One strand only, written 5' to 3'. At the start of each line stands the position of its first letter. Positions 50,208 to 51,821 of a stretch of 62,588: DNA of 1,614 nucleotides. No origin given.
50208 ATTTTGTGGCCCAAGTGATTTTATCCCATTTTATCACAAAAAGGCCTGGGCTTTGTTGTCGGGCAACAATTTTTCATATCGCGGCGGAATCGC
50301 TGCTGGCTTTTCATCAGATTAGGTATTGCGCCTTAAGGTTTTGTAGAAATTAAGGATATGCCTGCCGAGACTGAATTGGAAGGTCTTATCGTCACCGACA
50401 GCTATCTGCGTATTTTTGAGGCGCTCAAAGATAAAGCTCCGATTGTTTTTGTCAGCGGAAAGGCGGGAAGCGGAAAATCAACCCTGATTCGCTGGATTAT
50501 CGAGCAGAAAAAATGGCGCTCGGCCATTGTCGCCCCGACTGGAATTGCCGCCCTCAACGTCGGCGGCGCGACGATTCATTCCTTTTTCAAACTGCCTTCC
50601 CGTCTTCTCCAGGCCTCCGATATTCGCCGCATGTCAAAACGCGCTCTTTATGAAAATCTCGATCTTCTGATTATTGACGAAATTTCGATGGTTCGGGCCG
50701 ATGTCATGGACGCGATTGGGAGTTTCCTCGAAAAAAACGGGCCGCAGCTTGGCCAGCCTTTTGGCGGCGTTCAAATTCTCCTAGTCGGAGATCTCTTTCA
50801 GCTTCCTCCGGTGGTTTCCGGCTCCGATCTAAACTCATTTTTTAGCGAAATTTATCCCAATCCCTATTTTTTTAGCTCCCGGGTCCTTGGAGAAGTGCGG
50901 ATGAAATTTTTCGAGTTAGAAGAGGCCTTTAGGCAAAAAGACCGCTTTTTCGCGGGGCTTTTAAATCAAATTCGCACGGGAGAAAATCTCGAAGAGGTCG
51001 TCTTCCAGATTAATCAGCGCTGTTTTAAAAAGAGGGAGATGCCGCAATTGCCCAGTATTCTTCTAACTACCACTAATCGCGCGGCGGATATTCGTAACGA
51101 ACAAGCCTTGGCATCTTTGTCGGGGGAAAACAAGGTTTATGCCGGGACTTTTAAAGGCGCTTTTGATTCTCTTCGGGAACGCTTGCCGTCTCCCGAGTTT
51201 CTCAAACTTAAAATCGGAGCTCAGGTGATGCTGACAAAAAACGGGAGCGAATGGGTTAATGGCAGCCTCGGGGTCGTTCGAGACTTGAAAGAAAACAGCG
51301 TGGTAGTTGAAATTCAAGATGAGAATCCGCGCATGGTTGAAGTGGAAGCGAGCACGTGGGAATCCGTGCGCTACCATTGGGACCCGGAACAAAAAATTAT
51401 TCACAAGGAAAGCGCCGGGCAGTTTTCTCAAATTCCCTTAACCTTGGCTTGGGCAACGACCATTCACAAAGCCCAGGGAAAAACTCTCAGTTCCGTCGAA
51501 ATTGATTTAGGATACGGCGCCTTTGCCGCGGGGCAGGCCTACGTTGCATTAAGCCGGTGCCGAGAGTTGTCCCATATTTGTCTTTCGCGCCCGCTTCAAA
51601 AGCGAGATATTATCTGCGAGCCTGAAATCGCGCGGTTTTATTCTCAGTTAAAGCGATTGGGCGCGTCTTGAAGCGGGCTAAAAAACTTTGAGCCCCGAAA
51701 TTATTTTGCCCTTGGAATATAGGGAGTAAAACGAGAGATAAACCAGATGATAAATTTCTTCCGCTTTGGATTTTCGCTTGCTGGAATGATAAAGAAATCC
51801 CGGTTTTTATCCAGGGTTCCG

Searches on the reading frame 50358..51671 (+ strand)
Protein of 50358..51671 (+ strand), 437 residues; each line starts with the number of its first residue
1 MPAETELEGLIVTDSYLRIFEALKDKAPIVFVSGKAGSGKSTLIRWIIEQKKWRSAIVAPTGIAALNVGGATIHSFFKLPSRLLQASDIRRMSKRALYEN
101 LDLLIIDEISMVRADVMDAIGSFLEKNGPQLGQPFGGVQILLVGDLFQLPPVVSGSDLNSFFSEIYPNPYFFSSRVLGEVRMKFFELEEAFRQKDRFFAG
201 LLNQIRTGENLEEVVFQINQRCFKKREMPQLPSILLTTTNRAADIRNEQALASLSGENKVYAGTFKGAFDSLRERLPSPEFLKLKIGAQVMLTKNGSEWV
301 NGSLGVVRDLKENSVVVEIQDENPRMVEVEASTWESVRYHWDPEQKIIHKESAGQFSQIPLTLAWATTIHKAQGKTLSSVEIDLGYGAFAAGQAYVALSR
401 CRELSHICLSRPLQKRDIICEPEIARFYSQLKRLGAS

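Call 50: search_protein_families(library=pfam, proteins=[window:50358-51671:+], max_evalue=0.001)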
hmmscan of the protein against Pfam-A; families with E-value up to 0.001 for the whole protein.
window:50358-51671:+ (437 aa): 8 families
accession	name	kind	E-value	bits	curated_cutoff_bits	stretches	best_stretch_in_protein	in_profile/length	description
PF05970.20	PIF1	-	9.3e-28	97.8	25.9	1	22-209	17-216/223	PIF1-like helicase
PF13604.12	AAA_30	-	1.1e-13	51.8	27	1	22-213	13-176/191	AAA domain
PF13245.12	AAA_19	-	7.5e-13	49.3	25.1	1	26-152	10-132/134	AAA domain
PF01443.25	Viral_helicase1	-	7.5e-07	29.6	21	0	31-113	2-72/228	Viral superfamily 1 RNA helicase core domain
PF02689.20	Herpes_Helicase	-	2e-06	26.6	27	0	365-416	731-784/808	Helicase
PF13401.12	AAA_22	-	7.1e-06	26.8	27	1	26-144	4-122/130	AAA domain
PF21530.3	Pif1_2B_dom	-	6.1e-05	23.1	23.9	1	275-309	9-46/47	DNA helicase Pif1, 2B domain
PF13191.12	AAA_16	-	0.00062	20.7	32.6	0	18-50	14-47/167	AAA ATPase domain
